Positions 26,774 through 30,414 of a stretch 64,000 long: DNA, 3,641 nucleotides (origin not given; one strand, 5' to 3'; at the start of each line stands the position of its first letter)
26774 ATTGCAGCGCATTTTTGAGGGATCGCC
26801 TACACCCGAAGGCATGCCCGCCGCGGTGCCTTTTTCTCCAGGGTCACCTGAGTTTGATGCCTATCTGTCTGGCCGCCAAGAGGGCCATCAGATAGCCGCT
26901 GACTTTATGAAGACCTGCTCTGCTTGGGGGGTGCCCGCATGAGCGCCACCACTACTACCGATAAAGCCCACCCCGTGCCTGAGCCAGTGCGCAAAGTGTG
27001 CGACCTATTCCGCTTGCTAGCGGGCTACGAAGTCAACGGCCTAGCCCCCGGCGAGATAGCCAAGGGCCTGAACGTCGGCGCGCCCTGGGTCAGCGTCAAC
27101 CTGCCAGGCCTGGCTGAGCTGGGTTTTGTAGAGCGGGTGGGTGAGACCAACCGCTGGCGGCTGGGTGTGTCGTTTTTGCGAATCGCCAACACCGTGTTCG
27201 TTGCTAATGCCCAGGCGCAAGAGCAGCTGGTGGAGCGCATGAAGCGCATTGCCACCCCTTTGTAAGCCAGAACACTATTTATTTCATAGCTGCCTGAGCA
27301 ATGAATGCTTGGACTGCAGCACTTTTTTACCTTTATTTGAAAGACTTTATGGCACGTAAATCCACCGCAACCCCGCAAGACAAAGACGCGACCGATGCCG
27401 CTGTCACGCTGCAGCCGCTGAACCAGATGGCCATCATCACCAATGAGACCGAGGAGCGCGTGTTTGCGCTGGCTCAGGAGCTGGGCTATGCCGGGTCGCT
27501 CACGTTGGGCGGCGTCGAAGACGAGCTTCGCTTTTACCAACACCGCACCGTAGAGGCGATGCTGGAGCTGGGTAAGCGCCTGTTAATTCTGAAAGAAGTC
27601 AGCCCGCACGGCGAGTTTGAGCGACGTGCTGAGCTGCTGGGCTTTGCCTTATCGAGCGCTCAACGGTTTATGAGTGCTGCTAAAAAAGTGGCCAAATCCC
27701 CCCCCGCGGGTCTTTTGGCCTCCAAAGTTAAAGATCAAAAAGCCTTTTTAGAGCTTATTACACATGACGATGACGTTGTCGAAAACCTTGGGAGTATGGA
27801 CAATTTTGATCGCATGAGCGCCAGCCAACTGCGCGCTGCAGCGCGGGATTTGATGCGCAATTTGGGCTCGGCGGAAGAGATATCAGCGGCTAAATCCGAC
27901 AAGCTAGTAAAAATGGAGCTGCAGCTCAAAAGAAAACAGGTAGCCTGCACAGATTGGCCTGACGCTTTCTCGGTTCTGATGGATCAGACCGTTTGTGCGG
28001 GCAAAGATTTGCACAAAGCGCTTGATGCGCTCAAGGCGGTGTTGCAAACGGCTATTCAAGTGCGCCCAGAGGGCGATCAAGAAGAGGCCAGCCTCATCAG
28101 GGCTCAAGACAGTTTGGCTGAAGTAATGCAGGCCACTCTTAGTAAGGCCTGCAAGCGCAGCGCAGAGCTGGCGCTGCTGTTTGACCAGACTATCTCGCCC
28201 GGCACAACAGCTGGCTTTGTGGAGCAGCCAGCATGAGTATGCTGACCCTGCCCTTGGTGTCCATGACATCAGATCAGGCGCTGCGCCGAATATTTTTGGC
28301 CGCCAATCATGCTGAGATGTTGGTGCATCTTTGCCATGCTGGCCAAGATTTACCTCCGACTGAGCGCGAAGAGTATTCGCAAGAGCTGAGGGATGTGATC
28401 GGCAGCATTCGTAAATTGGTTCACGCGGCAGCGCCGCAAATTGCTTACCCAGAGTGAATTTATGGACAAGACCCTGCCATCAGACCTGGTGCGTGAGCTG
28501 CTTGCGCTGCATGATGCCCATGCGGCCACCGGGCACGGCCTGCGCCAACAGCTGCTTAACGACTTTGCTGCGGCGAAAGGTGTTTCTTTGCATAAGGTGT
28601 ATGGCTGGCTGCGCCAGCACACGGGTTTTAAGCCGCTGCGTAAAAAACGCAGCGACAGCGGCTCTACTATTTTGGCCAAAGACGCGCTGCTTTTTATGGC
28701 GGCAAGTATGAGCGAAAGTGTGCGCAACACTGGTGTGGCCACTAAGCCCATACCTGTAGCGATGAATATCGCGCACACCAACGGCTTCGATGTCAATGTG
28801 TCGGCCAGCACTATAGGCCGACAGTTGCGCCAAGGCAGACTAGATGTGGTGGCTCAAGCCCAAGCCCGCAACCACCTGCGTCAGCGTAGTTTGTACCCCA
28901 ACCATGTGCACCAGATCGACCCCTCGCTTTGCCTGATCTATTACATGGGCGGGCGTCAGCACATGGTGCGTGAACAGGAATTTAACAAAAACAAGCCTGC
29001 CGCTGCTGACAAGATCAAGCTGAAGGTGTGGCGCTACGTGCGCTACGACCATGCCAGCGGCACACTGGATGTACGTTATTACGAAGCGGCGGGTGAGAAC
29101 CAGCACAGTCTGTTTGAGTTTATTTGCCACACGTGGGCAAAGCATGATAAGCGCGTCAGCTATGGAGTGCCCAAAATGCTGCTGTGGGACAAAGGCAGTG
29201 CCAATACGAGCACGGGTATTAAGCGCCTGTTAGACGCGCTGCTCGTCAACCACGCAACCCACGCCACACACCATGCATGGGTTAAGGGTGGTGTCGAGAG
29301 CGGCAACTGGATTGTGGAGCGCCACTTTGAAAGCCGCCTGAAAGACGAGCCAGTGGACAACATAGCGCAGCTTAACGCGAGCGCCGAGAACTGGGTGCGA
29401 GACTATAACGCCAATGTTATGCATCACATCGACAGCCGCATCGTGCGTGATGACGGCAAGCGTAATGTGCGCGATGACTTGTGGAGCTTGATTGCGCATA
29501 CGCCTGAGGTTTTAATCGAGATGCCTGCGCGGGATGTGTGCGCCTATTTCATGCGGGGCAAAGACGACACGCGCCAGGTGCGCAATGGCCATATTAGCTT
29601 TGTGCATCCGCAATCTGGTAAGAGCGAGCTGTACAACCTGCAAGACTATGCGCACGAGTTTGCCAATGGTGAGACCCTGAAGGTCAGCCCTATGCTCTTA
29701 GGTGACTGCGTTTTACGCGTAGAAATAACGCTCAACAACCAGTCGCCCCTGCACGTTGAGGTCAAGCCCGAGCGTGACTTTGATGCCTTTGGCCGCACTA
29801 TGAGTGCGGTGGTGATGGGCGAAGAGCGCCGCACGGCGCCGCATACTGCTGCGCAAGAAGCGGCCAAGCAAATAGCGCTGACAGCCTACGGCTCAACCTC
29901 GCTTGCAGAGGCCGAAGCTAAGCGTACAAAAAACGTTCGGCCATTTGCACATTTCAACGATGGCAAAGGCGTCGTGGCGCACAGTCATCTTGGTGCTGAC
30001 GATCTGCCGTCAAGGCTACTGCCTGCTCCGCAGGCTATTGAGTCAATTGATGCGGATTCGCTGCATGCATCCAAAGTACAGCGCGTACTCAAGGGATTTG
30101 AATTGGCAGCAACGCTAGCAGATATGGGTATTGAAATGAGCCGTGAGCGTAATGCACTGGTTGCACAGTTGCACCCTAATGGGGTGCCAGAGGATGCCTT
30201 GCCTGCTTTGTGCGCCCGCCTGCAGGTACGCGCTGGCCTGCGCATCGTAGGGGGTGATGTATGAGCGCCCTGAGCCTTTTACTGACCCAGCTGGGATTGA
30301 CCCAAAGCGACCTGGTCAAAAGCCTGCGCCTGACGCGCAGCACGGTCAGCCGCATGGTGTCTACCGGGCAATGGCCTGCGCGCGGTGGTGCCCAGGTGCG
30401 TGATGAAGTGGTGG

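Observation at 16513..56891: Intact Mu-type transposable prophage whose late region is split into divergent blocks at opposite genome ends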

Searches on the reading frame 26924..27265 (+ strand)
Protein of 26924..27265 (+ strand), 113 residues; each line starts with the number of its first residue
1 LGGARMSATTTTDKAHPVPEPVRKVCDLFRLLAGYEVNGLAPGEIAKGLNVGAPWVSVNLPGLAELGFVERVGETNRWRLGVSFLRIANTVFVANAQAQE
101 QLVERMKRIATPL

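Call 9: search_protein_families(library=phrogs, proteins=[window:26924-27265:+])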
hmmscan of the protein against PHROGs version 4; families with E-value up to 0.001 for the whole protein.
window:26924-27265:+ (113 aa): 1 family
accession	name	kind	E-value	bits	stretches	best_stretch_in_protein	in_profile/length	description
phrog_1368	-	transcription regulation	1.4e-15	57.9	1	22-111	10-98/101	transcriptional regulator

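Call 41: search_protein_families(library=pfam, proteins=[window:26924-27265:+], max_evalue=0.01)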
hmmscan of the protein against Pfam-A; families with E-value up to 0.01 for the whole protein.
window:26924-27265:+ (113 aa): 0 families

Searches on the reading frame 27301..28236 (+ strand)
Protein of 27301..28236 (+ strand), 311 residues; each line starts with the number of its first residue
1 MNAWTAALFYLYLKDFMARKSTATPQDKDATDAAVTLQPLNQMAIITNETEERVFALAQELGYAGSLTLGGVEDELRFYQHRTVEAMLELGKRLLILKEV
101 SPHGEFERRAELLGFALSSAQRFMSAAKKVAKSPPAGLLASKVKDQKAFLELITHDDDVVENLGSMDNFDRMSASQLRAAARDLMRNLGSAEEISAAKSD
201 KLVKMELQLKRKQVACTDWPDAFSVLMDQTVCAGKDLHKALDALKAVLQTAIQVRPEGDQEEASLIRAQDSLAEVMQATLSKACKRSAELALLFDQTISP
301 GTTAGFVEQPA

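Call 9: search_protein_families(library=phrogs, proteins=[window:27301-28236:+])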
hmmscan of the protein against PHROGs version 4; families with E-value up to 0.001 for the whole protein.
window:27301-28236:+ (311 aa): 3 families
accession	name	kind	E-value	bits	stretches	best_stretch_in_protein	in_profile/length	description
phrog_1748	-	unknown function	7.9e-33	114.9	1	17-218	1-206/302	-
phrog_1733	-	unknown function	6.6e-13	49.7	1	67-278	18-225/305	-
phrog_15609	-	unknown function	2.2e-06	28.3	1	84-288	28-224/316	-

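Call 41: search_protein_families(library=pfam, proteins=[window:27301-28236:+], max_evalue=0.01)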
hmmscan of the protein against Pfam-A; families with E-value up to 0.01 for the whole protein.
window:27301-28236:+ (311 aa): 0 families

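Call 84: search_protein_families(library=ncbifam, proteins=[window:27301-28236:+], max_evalue=0.01)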
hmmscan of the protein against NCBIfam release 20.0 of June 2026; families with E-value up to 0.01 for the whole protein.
window:27301-28236:+ (311 aa): 0 families

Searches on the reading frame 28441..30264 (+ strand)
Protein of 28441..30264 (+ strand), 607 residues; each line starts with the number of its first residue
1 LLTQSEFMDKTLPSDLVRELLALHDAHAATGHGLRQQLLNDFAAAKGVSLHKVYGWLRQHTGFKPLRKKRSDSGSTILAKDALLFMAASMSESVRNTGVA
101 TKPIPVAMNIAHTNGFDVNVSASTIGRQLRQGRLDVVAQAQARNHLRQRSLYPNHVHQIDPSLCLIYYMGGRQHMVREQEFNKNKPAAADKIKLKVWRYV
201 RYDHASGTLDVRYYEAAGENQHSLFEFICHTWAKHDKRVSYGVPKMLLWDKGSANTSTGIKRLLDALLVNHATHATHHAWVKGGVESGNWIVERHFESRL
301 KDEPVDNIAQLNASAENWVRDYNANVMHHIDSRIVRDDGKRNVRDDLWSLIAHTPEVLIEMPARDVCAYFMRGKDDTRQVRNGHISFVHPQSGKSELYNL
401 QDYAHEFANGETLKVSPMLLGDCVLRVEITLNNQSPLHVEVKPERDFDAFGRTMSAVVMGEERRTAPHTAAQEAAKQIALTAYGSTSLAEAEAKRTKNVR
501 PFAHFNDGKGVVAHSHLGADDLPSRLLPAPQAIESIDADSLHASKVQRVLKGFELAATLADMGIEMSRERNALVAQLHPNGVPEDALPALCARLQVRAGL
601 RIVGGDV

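Call 9: search_protein_families(library=phrogs, proteins=[window:28441-30264:+])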
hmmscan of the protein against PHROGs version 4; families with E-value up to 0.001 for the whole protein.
window:28441-30264:+ (607 aa): 2 families
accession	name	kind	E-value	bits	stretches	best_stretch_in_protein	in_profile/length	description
phrog_310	-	integration and excision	4.6e-56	192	1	20-604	135-687/696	transposase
phrog_2610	-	unknown function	3e-13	50.3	1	47-319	53-334/565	-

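Call 14: find_related_loci(query=window:28441-30264:+, collection=viral_contigs, flank=10000)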
Query window:28441-30264:+ (607 aa) in viral_contigs; peptide patterns used: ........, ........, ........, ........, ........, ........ (x = any residue, [..] = any of these).
5 stretches matched a pattern; 2 encode a relative of the query (tblastn E <= 1e-3); 2 distinct loci.
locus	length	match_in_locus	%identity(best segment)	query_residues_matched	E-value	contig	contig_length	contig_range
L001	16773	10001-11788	67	11-605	0e+0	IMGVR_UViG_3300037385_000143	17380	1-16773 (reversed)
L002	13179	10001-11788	67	11-605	0e+0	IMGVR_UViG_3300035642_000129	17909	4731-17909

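Call 17: find_related_loci(query=window:28441-30264:+, collection=genome_contigs, flank=10000)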
Query window:28441-30264:+ (607 aa) in genome_contigs; peptide patterns used: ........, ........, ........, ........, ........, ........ (x = any residue, [..] = any of these).
58 stretches matched a pattern; 1 encode a relative of the query (tblastn E <= 1e-3); 1 distinct loci.
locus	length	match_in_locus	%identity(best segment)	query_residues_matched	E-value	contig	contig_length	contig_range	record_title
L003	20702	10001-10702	27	75-286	2e-17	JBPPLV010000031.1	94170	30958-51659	MAG: Candidatus Malihini olakiniferum isolate PCRASS-2_2 CRASS_23, whole genome shotgun sequence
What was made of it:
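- Tried and rejected: The genome_contigs scan with the transposase gave only one distant hit, so the host genome is not among the representatives (call 17).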

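Call 18: search_dna_similar(query=window:28441-30264:+, collection=phages, mode=protein, max_rows=25)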
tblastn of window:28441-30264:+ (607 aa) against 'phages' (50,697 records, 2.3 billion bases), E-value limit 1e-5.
Records with a match: 69; places in all: 69; records where one place covers at least 80% of the query: 69.
Best place of each record, by identity: <60% 69.
By first word of the organism name: Pseudomonas 52; Burkholderia 9; Escherichia 2; Stenotrophomonas 2; Klebsiella 1; Microcystis 1; Ralstonia 1; Leptolyngbya 1.
By host as written in the record: Pseudomonas aeruginosa 33; - 11; Burkholderia sp. 5; Pseudomonas aeruginosa ST773 (NDM-1-producing) 2; Pseudomonas aeruginosa PAO1 (ATCC 15692) 2; Burkholderia thailandensis 2; Pseudomonas aeruginosa 199 1; Pseudomonas aeruginosa PAO1 1; and 12 more.
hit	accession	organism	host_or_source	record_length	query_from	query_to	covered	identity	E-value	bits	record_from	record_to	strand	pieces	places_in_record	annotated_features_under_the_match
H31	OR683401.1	Pseudomonas phage Bise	Pseudomonas aeruginosa 199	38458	8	550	89%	54.6%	0e+0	600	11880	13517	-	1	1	transposase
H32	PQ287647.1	Pseudomonas phage Komp_PAO1_1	Pseudomonas aeruginosa PAO1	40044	8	594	97%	37.2%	4e-107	360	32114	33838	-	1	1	transposase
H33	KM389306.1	Escherichia phage Phi06_2974 B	-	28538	8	606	99%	30.4%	2e-40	164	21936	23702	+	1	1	record has no annotation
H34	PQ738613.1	Escherichia phage PhiKM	Escherichia coli (uropathogenic)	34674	8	606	99%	30.4%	6e-42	169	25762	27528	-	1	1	transposase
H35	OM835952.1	Klebsiella phage KP12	Klebsiella pneumoniae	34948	8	606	99%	30.0%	4e-41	166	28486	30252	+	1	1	transposase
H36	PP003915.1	Pseudomonas phage vB_Pae_U3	Pseudomonas aeruginosa ST773 ...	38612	16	606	97%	30.2%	8e-52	198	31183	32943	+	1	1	transposase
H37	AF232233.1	Pseudomonas phage B3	Pseudomonas aeruginosa PAO1 (ATCC 15692)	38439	16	606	97%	30.0%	7e-51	195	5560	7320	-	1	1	putative transposase A subunit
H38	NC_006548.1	Pseudomonas phage B3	Pseudomonas aeruginosa PAO1 (ATCC 15692)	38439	16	606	97%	30.0%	7e-51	195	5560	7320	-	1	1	transposase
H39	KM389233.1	Pseudomonas phage F_TK1727sp/MX560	-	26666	16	606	97%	29.8%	3e-51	196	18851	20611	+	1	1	record has no annotation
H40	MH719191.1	Pseudomonas phage Fc22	Pseudomonas aeruginosa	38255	16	606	97%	29.8%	8e-51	195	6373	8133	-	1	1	transposase A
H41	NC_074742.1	Pseudomonas phage Fc22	Pseudomonas aeruginosa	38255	16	606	97%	29.8%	8e-51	195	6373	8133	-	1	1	transposase A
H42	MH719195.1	Pseudomonas phage Ps59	Pseudomonas aeruginosa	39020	16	606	97%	29.7%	7e-51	195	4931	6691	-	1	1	transposase A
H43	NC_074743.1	Pseudomonas phage Ps59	Pseudomonas aeruginosa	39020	16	606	97%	29.7%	7e-51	195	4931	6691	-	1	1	transposase A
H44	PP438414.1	Microcystis phage Mae-JY22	Microcystis aeruginosa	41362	20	593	95%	30.4%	8e-54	204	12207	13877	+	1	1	hypothetical protein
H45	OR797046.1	Stenotrophomonas phage vB_SmaS_Bhz63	Stenotrophomonas maltophilia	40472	29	605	95%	29.1%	8e-45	177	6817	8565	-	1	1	putative transposase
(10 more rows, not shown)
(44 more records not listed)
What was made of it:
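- Closest known: Pseudomonas phage Bise. Same: Closest isolated transposase (54.6%; call 18).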

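Call 28: find_encoding_contigs(protein=window:28441-30264:+, flank=10000, max_places=6)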
Protein window:28441-30264:+ (607 aa): no gene with exactly this product is on record in the collection.

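Call 82: search_protein_families(library=pfam, proteins=[window:28441-30264:+], max_evalue=0.001)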
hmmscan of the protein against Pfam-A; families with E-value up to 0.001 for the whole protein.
window:28441-30264:+ (607 aa): 0 families

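Call 83: search_solved_structures(query=window:28441-30264:+, max_evalue=1)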
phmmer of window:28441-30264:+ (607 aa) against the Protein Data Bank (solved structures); distinct sequences matched with E-value up to 1: 0.
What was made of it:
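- Tried and rejected: The transposase had no hit among solved structures (call 83).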

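Call 84: search_protein_families(library=ncbifam, proteins=[window:28441-30264:+], max_evalue=0.01)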
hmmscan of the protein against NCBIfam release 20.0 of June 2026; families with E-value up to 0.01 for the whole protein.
window:28441-30264:+ (607 aa): 3 families
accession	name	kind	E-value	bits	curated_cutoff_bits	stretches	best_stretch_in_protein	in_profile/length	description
NF033577.2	transpos_IS481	equivalog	4.2e-11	42.9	224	1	39-328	16-272/284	IS481 family transposase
NF033546.1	transpos_IS21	equivalog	5.1e-06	26.2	160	1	276-332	221-276/294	IS21 family transposase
NF033516.0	transpos_IS3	equivalog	0.0048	16.2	160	0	242-328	271-357/369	IS3 family transposase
